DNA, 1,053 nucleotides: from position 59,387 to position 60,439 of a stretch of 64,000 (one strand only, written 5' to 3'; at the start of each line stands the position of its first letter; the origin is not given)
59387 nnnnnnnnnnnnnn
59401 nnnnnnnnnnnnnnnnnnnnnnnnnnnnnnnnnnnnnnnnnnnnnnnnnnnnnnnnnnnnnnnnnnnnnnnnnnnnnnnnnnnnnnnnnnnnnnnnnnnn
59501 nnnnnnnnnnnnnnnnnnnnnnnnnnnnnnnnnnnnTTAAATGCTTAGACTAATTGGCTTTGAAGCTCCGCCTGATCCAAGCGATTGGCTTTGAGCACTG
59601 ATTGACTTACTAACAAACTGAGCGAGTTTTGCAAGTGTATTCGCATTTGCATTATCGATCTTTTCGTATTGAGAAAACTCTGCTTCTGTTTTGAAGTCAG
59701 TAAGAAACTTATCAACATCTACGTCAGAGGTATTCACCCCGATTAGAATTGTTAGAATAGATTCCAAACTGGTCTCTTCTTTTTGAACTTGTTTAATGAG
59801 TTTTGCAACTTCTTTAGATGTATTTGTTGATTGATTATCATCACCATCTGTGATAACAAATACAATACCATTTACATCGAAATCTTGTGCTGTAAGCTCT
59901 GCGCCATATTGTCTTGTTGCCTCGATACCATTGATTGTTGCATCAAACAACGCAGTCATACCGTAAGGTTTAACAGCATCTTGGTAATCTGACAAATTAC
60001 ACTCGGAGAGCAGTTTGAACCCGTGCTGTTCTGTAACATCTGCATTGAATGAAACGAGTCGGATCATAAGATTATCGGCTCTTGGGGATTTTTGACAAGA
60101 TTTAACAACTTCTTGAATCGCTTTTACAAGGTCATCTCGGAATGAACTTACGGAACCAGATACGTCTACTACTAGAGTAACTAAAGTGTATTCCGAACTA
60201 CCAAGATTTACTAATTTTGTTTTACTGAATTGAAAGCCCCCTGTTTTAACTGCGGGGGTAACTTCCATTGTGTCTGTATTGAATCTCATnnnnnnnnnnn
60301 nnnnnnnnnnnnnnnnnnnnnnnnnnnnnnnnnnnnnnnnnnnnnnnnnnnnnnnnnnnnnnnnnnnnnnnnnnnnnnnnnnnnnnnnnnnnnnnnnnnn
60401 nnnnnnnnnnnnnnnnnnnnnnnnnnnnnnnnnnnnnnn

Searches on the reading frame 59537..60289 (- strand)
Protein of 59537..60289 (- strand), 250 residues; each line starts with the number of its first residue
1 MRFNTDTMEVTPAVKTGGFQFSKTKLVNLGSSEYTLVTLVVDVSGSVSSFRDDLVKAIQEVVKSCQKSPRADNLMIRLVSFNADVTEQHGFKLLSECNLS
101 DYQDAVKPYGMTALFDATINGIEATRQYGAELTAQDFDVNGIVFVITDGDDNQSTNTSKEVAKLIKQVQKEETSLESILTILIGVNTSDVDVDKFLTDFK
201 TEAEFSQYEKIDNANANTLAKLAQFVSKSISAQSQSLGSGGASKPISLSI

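Call 3: search_protein_families(library=pfam, proteins=[window:59537-60289:-], max_evalue=0.1)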
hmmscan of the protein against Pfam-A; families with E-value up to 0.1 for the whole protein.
window:59537-60289:- (250 aa): 6 families
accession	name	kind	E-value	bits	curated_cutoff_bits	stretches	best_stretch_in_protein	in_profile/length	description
PF13519.12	VWA_2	-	0.0089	17.1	27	1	38-149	2-106/107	von Willebrand factor type A domain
PF23731.1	ARM_ECM29_C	-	0.054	14.2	27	0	54-175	115-229/241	ECM29, C-terminal ARM-like repeats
PF09439.16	SRPRB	-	0.068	13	25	0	136-202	70-133/178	Signal recognition particle receptor beta subunit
PF16803.11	DRE2_N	-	0.078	13.6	23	0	25-64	42-83/130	Fe-S cluster assembly protein DRE2 N-terminus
PF11181.13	YflT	-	0.084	13.8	26.2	0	130-210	17-94/99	Heat induced stress protein YflT domain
PF13768.12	VWA_3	-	0.1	13.1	27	0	37-162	3-120/155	von Willebrand factor type A domain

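Call 11: search_protein_families(library=ncbifam, proteins=[window:59537-60289:-], max_evalue=0.1)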
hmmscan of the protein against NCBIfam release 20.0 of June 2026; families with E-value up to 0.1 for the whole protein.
window:59537-60289:- (250 aa): 2 families
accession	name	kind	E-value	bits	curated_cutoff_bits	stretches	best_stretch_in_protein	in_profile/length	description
NF005822.0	PRK07708.1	equivalog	0.037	13.6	175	0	130-173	29-72/220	hypothetical protein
NF004817.0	PRK06171.1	subfamily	0.045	13.2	304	1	156-234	59-136/265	sorbitol-6-phosphate dehydrogenase subunit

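Call 12: search_protein_families(library=phrogs, proteins=[window:59537-60289:-], max_evalue=0.01)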
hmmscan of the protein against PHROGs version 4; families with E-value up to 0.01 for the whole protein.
window:59537-60289:- (250 aa): 2 families
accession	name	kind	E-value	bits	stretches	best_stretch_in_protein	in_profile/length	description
phrog_7371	-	unknown function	5.6e-14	53.2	1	33-171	5-130/204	-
phrog_26613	-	unknown function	0.00027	21.4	1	38-168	16-151/345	-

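Call 13: search_protein_families(library=padloc, proteins=[window:59537-60289:-], max_evalue=0.01)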
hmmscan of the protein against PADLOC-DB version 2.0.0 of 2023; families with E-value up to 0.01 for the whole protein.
window:59537-60289:- (250 aa): 0 families

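Call 73: search_protein_families(library=padloc, proteins=[window:59537-60289:-], max_evalue=10)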
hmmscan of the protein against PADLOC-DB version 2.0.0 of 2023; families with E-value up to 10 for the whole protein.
window:59537-60289:- (250 aa): 0 families

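Call 87: search_solved_structures(query=window:59537-60289:-, max_evalue=1)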
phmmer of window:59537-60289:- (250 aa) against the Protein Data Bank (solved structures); distinct sequences matched with E-value up to 1: 6.
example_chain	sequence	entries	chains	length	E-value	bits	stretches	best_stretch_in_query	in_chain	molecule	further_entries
7ue2_A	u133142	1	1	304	3e-06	30.3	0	144-171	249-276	RPB_PLP3_R6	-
8x5p_A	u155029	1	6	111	0.0045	19.9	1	197-243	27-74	Spike protein S2,EK1 peptide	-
1eo0_A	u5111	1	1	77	0.21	14.4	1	158-221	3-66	TRANSCRIPTION ELONGATION FACTOR S-II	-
7faw_A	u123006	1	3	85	0.23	14.3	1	158-221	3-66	Transcription elongation factor S-II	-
27ag_A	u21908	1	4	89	0.5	13.2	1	154-231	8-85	De novo designed miniprotein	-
6pwi_A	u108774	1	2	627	0.78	12.5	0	145-209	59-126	Putative hyaluronoglucosaminidase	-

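Call 92: search_solved_structures(query=A5, max_evalue=0.01)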
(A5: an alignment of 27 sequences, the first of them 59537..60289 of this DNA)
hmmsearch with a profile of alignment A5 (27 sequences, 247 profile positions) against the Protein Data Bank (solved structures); distinct sequences matched with E-value up to 0.01: 0.
